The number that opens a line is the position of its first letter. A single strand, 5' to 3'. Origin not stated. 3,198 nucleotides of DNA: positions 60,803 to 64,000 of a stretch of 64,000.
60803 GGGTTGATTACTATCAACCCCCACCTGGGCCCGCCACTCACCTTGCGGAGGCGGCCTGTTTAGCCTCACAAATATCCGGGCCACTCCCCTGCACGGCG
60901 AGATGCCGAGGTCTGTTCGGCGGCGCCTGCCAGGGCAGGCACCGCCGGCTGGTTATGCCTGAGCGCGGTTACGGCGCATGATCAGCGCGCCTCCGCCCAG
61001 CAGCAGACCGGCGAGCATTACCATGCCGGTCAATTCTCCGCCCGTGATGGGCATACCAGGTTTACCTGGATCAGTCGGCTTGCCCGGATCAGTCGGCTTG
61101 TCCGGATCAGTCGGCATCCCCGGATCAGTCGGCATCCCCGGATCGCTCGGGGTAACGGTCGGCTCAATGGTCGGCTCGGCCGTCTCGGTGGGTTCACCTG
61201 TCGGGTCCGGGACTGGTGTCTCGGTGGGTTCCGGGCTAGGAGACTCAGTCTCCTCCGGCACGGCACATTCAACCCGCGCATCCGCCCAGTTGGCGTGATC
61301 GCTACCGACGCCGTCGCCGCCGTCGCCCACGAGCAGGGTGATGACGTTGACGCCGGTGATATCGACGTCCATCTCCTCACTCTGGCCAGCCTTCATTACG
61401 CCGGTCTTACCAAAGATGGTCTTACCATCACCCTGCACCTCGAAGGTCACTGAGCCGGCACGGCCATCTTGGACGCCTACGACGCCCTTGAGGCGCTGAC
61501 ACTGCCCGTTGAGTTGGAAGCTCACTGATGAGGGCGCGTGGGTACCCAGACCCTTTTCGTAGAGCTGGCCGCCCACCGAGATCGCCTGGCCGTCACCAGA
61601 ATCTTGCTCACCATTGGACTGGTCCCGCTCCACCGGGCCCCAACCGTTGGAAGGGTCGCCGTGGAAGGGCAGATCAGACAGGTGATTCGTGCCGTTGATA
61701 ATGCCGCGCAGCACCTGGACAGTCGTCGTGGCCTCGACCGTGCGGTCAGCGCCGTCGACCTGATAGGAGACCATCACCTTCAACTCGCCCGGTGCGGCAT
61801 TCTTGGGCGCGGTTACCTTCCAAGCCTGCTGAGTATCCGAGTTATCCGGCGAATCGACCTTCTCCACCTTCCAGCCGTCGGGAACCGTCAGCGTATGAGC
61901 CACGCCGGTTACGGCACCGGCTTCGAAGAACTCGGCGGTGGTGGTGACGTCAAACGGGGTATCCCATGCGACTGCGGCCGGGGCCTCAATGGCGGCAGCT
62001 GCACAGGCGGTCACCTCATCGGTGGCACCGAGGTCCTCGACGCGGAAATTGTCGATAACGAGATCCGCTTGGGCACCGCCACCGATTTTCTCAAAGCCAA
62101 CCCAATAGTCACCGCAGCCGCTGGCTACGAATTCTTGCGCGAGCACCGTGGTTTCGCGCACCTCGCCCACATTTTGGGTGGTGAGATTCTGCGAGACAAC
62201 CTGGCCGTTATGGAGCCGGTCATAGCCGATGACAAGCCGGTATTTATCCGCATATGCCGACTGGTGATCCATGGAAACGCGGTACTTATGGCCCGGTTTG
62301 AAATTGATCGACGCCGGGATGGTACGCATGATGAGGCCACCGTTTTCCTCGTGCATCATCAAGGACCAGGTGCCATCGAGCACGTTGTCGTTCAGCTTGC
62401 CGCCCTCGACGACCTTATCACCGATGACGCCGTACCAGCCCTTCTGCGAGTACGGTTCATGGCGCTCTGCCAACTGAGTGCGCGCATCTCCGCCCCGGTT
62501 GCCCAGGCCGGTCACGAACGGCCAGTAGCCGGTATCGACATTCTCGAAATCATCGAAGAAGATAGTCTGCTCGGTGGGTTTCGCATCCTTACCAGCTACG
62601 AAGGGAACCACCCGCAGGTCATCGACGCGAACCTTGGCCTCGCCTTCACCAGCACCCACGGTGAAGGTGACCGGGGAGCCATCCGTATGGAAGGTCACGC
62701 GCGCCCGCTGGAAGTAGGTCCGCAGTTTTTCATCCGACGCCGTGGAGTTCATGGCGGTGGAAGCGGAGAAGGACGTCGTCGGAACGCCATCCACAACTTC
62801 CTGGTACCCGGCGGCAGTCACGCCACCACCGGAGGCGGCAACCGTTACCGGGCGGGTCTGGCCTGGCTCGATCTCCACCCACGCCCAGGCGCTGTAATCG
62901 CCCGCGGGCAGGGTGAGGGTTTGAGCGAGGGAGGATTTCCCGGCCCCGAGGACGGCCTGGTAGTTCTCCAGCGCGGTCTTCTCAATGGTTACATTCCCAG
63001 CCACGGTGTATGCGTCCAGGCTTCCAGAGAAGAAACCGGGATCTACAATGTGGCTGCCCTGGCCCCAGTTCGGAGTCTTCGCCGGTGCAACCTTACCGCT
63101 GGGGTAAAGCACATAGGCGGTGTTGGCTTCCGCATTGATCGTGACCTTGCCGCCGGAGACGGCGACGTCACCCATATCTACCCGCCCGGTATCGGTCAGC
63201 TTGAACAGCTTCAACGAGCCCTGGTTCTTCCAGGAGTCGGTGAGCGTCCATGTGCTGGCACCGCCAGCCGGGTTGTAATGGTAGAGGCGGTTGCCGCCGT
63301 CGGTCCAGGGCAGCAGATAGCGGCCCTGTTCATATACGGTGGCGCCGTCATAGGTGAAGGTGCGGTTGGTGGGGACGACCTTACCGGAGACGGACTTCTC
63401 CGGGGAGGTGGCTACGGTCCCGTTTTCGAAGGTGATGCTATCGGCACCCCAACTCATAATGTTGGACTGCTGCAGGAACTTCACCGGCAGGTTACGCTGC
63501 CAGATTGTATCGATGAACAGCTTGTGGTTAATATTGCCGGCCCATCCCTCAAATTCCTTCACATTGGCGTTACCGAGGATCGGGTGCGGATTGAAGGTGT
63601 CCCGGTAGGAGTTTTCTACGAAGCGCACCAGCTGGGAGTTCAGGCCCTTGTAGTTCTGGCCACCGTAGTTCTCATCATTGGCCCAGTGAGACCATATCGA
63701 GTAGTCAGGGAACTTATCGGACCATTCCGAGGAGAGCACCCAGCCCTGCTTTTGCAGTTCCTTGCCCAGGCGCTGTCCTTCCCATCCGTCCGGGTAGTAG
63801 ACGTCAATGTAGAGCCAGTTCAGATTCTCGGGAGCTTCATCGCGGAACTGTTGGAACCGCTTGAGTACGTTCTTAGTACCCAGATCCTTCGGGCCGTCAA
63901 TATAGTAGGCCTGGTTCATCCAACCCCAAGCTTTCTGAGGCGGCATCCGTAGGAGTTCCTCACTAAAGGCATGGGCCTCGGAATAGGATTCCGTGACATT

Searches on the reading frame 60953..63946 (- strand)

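Call 29: search_protein_families(library=pfam, proteins=[window:60953-63946:-])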
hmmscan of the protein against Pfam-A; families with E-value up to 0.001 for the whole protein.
window:60953-63946:- (997 aa): 6 families
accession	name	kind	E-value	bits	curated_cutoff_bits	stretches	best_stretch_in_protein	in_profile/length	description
PF12905.13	Glyco_hydro_101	-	2.3e-48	165.4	25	1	4-144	131-271/272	Endo-alpha-N-acetylgalactosaminidase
PF08305.17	NPCBM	-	1.4e-42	145.4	23.9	1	753-892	2-136/137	NPCBM/NEW2 domain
PF17451.8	Glyco_hyd_101C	-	1.1e-28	100.4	25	1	152-255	2-118/119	Glycosyl hydrolase 101 beta sandwich domain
PF17974.7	GalBD_like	-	9.5e-26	91.4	26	1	454-620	15-171/190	Galactose-binding domain-like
PF21466.3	GH101_dom-5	-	1.3e-05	25.5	27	1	300-437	1-141/145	Endo-alpha-N-acetylgalactosaminidase, domain 5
PF10633.15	NPCBM_assoc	-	0.00034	21.2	24.4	1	667-726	7-73/78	NPCBM-associated, NEW3 domain of alpha-galactosidase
